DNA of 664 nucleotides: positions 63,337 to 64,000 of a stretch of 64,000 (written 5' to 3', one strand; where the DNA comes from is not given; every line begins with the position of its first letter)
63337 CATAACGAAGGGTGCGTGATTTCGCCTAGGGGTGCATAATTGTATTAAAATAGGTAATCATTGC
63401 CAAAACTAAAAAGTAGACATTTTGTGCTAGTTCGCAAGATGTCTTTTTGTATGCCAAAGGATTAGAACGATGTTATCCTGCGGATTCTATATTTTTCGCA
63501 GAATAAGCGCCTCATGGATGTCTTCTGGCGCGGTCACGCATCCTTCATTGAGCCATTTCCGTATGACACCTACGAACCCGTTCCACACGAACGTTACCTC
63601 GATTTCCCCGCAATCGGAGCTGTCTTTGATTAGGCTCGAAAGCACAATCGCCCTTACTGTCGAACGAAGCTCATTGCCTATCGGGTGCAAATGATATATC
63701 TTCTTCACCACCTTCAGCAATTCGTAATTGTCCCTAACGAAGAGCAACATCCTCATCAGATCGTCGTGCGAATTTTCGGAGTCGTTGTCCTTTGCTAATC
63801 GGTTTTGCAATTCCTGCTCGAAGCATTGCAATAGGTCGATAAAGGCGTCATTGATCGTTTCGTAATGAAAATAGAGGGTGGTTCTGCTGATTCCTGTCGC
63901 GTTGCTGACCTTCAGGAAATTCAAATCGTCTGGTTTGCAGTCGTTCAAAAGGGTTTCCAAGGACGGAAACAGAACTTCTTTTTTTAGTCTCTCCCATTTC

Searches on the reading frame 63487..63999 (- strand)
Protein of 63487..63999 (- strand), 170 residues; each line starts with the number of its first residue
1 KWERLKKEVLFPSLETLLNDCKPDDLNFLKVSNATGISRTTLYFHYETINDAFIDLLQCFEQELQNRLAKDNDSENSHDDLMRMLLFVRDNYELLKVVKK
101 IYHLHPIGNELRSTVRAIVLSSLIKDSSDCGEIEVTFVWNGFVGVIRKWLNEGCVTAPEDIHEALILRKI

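Call 11: search_protein_families(library=pfam, proteins=[window:63487-63999:-], max_evalue=0.01)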
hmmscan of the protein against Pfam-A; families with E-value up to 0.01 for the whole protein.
window:63487-63999:- (170 aa): 1 family
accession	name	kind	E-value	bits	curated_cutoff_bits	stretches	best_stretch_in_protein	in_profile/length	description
PF14278.11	TetR_C_8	-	6.4e-07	29.8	26.1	1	75-165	1-97/103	Transcriptional regulator C-terminal region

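Call 39: find_homologous_proteins(query=window:63490-63999:-, max_evalue=1e-10)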
Query window:63490-63999:- (170 aa): 3 proteins with E <= 1e-10 among 31 candidates.
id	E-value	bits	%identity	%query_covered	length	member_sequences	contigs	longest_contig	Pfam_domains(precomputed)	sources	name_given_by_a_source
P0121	2.7e-109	380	100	100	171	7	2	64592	PF14278.12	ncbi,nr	ncbi:MAG: TetR family transcriptional regulator C-terminal domain-containing protein [Bacilli bacter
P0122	8.9e-92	323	87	100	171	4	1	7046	PF14278.12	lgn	-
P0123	9.3e-46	174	78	64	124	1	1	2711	-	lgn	-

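Call 40: find_encoding_contigs(protein=P0121, flank=10000, max_places=6)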
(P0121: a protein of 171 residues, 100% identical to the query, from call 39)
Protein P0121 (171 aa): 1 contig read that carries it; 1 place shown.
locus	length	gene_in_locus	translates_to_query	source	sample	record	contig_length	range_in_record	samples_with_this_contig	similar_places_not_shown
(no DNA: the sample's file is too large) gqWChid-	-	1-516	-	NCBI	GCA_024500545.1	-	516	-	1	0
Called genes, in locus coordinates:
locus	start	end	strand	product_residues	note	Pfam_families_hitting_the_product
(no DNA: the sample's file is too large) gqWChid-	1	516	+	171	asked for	PF14278:TetR_C_8 (weak)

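Call 41: find_encoding_contigs(protein=P0122, flank=10000, max_places=6)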
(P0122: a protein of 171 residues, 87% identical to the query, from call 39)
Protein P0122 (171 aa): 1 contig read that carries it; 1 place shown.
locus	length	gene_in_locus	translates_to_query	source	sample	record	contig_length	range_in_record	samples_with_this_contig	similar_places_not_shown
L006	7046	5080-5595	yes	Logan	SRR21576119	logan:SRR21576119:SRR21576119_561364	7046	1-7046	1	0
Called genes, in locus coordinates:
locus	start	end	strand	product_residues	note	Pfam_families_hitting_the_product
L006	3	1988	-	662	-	?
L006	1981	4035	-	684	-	PF00005:ABC_tran, PF13304:AAA_21 (faint)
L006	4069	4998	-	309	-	-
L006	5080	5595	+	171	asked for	PF14278:TetR_C_8 (weak)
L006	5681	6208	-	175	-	PF12844:HTH_19 (weak), PF13560:HTH_31 (weak), PF01381:HTH_3 (weak)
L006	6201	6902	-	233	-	-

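Call 42: find_encoding_contigs(protein=P0123, flank=10000, max_places=6)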
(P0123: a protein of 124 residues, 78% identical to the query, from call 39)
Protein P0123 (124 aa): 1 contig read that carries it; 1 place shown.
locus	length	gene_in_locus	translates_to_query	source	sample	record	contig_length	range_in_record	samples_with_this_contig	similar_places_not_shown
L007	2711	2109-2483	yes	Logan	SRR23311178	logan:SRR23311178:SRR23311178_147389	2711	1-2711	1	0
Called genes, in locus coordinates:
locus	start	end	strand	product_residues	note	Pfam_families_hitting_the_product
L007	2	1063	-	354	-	?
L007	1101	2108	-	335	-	-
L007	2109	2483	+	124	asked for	-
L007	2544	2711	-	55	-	?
